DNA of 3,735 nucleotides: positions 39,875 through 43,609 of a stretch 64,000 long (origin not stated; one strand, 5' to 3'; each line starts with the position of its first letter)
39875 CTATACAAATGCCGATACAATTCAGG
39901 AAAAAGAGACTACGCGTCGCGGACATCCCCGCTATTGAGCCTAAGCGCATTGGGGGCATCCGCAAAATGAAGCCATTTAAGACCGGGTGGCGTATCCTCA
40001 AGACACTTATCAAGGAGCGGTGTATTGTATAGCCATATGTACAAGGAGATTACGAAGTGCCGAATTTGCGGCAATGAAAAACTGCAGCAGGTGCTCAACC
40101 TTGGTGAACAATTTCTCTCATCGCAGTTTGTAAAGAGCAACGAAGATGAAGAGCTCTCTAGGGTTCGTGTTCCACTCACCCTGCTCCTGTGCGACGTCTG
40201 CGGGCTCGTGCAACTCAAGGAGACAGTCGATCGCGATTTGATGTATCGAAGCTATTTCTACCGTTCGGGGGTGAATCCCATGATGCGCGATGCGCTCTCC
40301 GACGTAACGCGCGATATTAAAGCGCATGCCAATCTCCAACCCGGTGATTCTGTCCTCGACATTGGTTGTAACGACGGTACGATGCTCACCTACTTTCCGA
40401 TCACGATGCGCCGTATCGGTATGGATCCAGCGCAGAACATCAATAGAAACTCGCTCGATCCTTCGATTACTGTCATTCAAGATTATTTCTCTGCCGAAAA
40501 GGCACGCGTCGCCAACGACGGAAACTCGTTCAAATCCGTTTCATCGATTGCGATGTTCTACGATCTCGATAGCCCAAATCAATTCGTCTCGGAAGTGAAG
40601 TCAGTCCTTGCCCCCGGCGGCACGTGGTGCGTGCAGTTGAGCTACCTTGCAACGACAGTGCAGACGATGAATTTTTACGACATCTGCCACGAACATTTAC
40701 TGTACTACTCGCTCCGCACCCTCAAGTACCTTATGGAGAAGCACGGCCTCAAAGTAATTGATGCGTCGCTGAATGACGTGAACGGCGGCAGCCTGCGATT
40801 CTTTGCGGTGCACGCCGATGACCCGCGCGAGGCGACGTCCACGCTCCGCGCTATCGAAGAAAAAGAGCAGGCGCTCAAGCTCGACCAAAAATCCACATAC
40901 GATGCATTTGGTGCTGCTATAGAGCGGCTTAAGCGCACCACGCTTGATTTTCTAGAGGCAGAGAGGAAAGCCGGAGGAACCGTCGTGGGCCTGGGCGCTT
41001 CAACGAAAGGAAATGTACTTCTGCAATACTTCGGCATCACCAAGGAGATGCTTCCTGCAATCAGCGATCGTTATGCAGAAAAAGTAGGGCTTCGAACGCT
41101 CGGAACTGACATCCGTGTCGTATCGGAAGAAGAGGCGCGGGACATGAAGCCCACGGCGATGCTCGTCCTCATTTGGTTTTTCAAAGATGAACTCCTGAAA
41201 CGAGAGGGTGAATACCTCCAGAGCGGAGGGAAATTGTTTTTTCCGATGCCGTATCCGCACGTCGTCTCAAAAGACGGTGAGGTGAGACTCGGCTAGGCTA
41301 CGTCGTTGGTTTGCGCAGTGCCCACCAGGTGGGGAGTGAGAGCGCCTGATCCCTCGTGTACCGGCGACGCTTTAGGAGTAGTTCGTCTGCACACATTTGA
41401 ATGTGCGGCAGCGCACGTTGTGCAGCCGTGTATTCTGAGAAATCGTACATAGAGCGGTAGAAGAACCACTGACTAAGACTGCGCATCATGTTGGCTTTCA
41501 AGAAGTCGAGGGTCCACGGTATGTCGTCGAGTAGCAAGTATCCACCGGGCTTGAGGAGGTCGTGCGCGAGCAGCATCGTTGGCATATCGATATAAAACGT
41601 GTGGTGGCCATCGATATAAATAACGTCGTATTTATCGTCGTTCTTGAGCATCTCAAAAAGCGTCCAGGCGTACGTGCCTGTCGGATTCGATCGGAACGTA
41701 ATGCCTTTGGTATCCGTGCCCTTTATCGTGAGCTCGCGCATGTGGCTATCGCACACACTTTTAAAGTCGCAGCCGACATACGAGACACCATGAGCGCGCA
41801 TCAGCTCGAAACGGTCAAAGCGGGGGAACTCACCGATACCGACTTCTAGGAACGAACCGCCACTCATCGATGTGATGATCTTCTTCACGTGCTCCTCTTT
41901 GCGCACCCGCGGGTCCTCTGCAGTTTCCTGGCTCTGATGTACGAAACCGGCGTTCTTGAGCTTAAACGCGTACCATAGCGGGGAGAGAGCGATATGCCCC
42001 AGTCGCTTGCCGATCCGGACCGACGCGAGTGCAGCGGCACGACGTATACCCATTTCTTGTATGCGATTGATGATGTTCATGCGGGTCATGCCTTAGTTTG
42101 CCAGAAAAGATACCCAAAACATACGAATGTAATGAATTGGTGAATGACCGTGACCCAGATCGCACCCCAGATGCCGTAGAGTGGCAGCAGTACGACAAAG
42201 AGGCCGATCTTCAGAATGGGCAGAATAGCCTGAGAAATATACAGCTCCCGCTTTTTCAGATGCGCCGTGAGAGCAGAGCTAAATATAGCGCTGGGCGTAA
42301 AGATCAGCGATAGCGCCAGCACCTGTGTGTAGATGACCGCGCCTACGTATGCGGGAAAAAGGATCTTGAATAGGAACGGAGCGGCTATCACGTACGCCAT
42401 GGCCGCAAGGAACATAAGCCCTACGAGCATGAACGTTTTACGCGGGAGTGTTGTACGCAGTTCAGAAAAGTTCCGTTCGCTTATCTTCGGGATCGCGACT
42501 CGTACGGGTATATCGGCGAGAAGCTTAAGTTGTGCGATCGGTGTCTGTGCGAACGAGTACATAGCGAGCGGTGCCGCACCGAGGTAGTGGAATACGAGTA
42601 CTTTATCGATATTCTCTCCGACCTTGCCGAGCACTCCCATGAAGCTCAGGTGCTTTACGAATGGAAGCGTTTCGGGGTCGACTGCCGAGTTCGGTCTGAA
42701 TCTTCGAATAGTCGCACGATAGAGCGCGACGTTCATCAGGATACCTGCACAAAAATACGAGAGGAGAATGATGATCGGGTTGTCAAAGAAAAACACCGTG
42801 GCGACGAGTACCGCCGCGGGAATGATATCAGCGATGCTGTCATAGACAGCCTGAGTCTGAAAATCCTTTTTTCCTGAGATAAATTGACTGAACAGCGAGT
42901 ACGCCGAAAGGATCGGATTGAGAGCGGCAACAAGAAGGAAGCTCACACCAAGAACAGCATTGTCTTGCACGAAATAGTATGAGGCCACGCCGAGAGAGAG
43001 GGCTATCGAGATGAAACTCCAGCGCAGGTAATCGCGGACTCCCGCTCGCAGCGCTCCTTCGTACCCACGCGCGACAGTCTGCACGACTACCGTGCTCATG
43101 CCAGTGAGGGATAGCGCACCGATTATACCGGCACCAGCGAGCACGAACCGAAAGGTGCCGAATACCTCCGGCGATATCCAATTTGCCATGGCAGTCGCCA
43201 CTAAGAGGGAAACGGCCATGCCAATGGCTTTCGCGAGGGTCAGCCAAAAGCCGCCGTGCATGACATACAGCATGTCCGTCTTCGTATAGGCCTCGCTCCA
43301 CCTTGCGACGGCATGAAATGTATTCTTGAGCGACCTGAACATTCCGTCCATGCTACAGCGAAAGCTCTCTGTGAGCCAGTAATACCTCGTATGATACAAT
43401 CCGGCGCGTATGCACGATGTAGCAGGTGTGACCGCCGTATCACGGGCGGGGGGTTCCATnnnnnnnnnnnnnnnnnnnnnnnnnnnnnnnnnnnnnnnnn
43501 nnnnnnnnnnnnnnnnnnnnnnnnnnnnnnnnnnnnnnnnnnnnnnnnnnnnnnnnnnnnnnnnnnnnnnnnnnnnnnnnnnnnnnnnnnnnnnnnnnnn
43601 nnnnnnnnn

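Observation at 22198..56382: ~34-kb surface-glycan biosynthesis island with four unusual domain fusions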

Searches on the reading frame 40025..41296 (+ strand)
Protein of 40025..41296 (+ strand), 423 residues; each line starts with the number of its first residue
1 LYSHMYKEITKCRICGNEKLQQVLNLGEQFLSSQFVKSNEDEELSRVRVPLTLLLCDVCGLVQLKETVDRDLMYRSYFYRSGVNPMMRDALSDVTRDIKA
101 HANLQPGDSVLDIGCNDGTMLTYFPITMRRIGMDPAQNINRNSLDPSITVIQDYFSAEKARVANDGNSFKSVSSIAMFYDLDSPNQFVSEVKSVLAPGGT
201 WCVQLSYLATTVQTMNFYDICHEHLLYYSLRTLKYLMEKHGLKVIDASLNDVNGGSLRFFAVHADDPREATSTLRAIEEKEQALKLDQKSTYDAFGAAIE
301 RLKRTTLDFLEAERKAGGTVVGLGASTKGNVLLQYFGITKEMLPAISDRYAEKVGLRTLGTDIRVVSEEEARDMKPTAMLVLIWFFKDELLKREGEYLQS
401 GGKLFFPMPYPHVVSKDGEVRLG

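Call 4: search_protein_families(library=pfam, proteins=[window:40025-41296:+], max_evalue=0.01)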
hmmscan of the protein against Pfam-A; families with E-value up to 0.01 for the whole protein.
window:40025-41296:+ (423 aa): 7 families
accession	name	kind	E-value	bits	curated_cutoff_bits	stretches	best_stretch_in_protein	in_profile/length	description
PF08484.17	Methyltransf_14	-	6.8e-42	143.4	23.5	1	252-409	2-160/160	C-methyltransferase C-terminal domain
PF08421.16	Methyltransf_13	-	1.4e-17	64.1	31.3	1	12-74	1-62/62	Putative zinc binding domain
PF13489.12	Methyltransf_23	-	6.4e-14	52.4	27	1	102-245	18-162/164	Methyltransferase domain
PF08241.18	Methyltransf_11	-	6e-06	27.2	21.2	1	111-201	1-93/95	Methyltransferase domain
PF13649.12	Methyltransf_25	-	0.00065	20.8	27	1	110-199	1-97/97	Methyltransferase domain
PF02353.26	CMAS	-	0.0023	17.7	27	1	86-204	42-165/273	Mycolic acid cyclopropane synthetase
PF13847.12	Methyltransf_31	-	0.0057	16.8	27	0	138-207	47-113/145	Methyltransferase domain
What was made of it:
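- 40025..41296 (+): NDP-sugar C-methyltransferase (Zn-finger + methyltransferase + C-terminal domain). PF08484, 6.8e-42; PF08421, 1.4e-17 (call 4).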

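Call 25: search_protein_families(library=ncbifam, proteins=[window:40025-41296:+], max_evalue=0.00001)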
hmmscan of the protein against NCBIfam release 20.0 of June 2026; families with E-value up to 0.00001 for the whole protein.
window:40025-41296:+ (423 aa): 1 family
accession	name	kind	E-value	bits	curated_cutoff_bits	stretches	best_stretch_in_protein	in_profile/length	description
NF045667.1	MTase_DVU1556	equivalog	5.8e-09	35.7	155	1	94-244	10-162/213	DVU_1556 family methyltransferase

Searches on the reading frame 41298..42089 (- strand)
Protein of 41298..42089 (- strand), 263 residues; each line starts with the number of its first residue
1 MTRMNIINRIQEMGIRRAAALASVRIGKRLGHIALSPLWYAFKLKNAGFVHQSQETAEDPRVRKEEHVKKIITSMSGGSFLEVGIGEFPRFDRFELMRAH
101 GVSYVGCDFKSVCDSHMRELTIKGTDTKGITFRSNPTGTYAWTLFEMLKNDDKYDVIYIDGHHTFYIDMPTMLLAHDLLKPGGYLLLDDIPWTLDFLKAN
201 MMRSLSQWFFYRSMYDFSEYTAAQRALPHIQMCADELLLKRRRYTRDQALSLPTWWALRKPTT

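Call 4: search_protein_families(library=pfam, proteins=[window:41298-42089:-], max_evalue=0.01)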
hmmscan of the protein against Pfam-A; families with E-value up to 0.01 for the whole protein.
window:41298-42089:- (263 aa): 2 families
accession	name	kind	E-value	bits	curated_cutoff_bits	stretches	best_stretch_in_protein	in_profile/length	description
PF13578.12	Methyltransf_24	-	2.7e-06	28.6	26.3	1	143-190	60-105/105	Methyltransferase domain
PF13489.12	Methyltransf_23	-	0.0017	18.6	27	1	77-211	23-138/164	Methyltransferase domain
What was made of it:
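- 41298..42089 (-): Class I methyltransferase (Methyltransf_24). PF13578, 2.7e-06, 28.6 bits against a cut-off of 26.3 (call 4).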

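Call 26: search_protein_families(library=ncbifam, proteins=[window:41298-42089:-], max_evalue=0.00001)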
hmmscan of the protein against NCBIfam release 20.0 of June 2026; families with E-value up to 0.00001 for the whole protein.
window:41298-42089:- (263 aa): 0 families

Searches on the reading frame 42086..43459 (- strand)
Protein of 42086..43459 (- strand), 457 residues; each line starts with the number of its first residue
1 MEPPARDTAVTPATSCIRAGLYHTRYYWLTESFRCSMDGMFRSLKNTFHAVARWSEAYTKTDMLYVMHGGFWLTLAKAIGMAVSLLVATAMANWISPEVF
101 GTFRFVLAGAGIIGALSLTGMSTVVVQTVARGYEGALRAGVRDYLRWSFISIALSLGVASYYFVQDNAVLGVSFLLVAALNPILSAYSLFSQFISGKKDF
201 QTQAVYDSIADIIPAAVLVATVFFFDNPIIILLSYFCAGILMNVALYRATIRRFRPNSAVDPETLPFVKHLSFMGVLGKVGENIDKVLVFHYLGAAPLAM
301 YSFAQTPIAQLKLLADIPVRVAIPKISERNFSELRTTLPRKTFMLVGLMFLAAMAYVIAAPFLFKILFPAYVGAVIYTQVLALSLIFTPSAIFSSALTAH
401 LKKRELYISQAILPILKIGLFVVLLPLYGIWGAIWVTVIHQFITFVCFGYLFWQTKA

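Call 4: search_protein_families(library=pfam, proteins=[window:42086-43459:-], max_evalue=0.01)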
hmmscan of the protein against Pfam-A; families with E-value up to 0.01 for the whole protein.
window:42086-43459:- (457 aa): 1 family
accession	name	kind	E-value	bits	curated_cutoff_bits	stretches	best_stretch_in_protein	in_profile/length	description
PF01943.22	Polysacc_synt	-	9.1e-12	45.4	28.2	1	68-328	3-272/274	Polysaccharide biosynthesis protein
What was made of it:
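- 42086..43459 (-): Wzx-type (MOP) flippase. PF01943, 9.1e-12 (call 4).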

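Call 26: search_protein_families(library=ncbifam, proteins=[window:42086-43459:-], max_evalue=0.00001)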
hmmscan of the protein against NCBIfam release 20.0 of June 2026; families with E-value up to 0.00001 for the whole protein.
window:42086-43459:- (457 aa): 0 families
